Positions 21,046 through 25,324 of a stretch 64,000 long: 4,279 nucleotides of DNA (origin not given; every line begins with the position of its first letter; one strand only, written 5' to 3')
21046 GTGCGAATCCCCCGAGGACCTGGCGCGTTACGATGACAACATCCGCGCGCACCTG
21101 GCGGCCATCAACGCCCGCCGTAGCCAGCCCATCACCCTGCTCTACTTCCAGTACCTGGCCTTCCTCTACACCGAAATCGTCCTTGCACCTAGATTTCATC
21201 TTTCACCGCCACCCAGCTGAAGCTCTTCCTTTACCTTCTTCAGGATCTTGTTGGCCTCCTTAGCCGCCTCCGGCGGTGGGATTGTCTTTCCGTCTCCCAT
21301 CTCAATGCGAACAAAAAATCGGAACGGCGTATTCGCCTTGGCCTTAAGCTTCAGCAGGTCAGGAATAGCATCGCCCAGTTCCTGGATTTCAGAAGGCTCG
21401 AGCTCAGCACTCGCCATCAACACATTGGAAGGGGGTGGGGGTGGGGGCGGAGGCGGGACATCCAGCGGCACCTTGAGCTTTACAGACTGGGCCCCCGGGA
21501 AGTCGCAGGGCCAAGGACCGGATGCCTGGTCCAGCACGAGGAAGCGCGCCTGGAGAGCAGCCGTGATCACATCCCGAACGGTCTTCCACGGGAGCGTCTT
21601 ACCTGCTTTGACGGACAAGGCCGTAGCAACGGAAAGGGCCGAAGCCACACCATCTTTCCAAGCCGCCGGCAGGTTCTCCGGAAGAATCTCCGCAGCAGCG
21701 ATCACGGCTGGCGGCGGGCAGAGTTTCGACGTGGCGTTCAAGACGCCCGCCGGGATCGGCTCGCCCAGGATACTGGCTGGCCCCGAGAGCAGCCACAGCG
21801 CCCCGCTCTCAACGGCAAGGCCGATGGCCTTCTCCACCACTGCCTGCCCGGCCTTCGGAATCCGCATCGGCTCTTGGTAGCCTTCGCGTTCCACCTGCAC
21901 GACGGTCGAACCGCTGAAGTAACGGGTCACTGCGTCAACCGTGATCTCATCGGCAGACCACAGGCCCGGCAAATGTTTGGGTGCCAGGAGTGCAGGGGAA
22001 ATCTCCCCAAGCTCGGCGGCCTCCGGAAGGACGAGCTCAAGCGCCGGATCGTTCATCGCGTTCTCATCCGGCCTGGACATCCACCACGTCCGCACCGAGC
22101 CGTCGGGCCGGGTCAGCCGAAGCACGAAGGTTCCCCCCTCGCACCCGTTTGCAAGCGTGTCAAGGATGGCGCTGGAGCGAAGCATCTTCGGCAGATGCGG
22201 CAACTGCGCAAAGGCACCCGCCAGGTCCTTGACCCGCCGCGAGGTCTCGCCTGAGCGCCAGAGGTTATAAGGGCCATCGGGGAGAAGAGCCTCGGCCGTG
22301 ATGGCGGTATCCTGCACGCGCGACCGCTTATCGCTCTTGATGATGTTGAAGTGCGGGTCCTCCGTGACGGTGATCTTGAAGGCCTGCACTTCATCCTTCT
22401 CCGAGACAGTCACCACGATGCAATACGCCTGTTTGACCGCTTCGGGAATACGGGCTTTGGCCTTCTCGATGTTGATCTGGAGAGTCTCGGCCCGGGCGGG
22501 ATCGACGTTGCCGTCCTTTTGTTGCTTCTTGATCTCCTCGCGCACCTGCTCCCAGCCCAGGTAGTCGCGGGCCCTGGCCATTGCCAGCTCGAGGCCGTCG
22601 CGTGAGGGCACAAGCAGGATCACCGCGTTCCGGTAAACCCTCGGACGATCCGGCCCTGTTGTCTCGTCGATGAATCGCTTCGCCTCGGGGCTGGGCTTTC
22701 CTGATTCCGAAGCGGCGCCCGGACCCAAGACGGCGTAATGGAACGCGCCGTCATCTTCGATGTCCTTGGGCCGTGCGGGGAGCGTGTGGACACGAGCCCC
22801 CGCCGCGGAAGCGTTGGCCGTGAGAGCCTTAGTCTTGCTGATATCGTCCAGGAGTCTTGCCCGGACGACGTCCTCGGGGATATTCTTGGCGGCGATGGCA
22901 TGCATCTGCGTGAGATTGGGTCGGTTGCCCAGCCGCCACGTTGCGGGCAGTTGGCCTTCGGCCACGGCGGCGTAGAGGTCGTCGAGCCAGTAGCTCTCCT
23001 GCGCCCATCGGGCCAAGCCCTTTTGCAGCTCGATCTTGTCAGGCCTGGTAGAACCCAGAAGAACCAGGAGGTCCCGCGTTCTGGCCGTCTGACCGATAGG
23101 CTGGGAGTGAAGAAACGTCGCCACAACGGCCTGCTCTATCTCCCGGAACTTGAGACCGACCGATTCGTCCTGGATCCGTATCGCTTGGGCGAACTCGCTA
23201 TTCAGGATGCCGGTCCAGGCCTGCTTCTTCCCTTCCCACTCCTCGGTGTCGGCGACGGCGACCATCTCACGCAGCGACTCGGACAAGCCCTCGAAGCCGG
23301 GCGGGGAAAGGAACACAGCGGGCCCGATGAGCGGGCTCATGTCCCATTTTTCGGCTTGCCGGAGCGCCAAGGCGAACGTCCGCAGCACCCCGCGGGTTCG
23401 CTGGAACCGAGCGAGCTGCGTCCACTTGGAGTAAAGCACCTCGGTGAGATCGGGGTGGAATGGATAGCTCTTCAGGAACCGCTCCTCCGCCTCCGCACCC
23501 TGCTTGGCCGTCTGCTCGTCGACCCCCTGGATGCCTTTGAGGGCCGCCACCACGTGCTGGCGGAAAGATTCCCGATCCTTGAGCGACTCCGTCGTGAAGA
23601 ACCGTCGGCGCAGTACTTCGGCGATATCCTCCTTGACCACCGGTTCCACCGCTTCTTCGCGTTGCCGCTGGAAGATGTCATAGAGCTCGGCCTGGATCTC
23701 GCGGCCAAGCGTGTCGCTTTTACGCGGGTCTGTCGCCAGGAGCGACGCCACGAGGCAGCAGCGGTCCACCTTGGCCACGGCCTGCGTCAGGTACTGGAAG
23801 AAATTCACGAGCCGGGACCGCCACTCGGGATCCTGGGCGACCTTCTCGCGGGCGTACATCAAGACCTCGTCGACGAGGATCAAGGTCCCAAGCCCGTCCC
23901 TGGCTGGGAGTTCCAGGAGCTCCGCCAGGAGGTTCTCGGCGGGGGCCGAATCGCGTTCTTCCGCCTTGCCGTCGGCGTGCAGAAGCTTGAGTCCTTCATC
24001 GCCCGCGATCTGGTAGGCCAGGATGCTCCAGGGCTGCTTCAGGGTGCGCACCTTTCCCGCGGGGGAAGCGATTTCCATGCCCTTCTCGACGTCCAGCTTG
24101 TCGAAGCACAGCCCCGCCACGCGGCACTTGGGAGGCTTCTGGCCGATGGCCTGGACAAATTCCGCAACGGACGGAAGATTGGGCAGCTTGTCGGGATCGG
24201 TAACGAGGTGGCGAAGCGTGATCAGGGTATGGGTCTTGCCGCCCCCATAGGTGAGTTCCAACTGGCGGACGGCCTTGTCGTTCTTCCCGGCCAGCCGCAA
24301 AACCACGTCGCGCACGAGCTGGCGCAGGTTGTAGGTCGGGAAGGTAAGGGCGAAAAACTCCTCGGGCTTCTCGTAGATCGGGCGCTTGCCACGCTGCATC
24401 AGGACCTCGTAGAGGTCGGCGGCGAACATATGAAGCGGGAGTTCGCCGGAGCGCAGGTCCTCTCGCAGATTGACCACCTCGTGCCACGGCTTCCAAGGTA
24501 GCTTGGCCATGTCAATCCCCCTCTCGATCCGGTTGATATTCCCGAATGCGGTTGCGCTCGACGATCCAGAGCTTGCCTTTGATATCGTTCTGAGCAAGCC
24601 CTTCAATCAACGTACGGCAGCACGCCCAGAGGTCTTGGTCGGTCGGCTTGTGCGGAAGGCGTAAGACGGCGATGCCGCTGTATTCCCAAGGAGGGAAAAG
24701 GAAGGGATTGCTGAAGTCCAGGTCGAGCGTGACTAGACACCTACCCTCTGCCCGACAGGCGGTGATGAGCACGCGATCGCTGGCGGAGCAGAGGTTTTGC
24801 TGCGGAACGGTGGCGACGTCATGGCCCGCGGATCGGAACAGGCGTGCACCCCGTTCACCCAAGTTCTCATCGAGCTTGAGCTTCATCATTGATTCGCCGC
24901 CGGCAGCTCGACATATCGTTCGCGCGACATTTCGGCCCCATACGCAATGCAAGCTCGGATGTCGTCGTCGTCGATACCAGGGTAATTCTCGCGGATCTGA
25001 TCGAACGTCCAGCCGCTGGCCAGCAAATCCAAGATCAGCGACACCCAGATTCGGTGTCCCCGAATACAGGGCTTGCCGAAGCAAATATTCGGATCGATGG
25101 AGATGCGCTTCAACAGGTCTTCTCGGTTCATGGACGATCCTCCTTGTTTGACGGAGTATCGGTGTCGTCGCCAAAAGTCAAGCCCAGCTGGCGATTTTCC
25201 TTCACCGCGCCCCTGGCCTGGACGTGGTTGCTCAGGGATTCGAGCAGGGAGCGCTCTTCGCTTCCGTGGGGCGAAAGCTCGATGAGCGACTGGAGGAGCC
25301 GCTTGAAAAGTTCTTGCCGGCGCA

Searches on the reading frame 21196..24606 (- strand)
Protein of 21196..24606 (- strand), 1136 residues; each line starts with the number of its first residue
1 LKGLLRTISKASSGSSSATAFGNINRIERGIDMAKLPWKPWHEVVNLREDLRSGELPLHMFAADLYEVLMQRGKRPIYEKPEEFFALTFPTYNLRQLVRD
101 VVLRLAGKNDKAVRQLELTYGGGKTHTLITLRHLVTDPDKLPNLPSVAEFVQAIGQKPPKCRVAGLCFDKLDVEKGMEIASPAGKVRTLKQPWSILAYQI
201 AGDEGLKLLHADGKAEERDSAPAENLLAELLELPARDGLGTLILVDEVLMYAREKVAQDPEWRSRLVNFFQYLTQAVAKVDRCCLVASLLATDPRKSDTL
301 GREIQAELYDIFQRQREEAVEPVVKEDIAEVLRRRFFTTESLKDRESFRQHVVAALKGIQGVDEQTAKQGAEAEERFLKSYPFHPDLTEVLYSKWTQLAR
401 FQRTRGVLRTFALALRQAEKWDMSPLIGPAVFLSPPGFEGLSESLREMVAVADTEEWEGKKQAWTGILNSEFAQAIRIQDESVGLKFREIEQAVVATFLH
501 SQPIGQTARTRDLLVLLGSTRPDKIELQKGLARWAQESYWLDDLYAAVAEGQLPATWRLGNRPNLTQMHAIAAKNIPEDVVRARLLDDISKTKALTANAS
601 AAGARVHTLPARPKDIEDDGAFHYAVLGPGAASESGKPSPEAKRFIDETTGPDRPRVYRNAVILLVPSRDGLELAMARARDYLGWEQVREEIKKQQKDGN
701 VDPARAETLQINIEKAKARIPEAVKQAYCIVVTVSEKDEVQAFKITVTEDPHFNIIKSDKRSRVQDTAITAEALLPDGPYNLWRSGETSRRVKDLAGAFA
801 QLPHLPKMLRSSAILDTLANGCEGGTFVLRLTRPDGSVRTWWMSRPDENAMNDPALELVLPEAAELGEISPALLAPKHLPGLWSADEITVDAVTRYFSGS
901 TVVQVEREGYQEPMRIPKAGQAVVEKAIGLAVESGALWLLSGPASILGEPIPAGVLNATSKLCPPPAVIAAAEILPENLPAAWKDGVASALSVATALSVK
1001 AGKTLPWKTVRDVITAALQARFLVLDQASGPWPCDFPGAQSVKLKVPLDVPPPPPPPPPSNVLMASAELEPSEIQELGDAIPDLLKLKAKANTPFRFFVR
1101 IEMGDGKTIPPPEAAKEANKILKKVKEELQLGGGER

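Call 5: search_protein_families(library=pfam, proteins=[window:21196-24606:-], max_evalue=0.01)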
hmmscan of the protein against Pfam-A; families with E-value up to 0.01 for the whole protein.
window:21196-24606:- (1136 aa): 1 family
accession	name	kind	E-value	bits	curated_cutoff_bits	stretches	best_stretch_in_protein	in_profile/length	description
PF04465.17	DUF499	-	3.5e-21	75.2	23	1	186-415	50-267/1024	Protein of unknown function (DUF499)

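Call 6: search_protein_families(library=padloc, proteins=[window:21196-24606:-], max_evalue=0.001)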
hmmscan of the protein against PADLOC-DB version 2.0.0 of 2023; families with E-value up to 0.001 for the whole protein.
window:21196-24606:- (1136 aa): 2 families
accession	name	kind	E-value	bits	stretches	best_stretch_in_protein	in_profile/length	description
PDLC00662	HmaC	-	3.4e-72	242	1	39-824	4-770/941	AAA+ ATPase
PDLC02192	DUF499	-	9.4e-18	61.4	2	82-138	36-92/1022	-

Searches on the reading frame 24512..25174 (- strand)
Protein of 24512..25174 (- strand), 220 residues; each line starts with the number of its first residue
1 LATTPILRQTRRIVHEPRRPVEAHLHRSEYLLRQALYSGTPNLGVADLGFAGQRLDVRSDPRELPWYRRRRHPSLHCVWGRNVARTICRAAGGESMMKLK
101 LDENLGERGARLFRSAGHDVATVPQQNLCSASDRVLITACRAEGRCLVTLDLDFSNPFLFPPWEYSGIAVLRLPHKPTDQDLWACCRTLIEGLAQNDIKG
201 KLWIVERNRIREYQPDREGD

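Call 5: search_protein_families(library=pfam, proteins=[window:24512-25174:-], max_evalue=0.01)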
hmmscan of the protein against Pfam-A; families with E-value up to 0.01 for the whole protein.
window:24512-25174:- (220 aa): 2 families
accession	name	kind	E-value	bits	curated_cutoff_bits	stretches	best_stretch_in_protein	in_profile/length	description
PF18480.7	DUF5615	-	2.3e-19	69.7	23.8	1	97-207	1-109/110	Domain of unknown function (DUF5615)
PF18478.7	PIN_10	-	4.5e-05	23.9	26.2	1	97-155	1-63/84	PIN like domain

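Call 6: search_protein_families(library=padloc, proteins=[window:24512-25174:-], max_evalue=0.001)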
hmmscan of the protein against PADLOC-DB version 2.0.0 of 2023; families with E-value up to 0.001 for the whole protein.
window:24512-25174:- (220 aa): 0 families
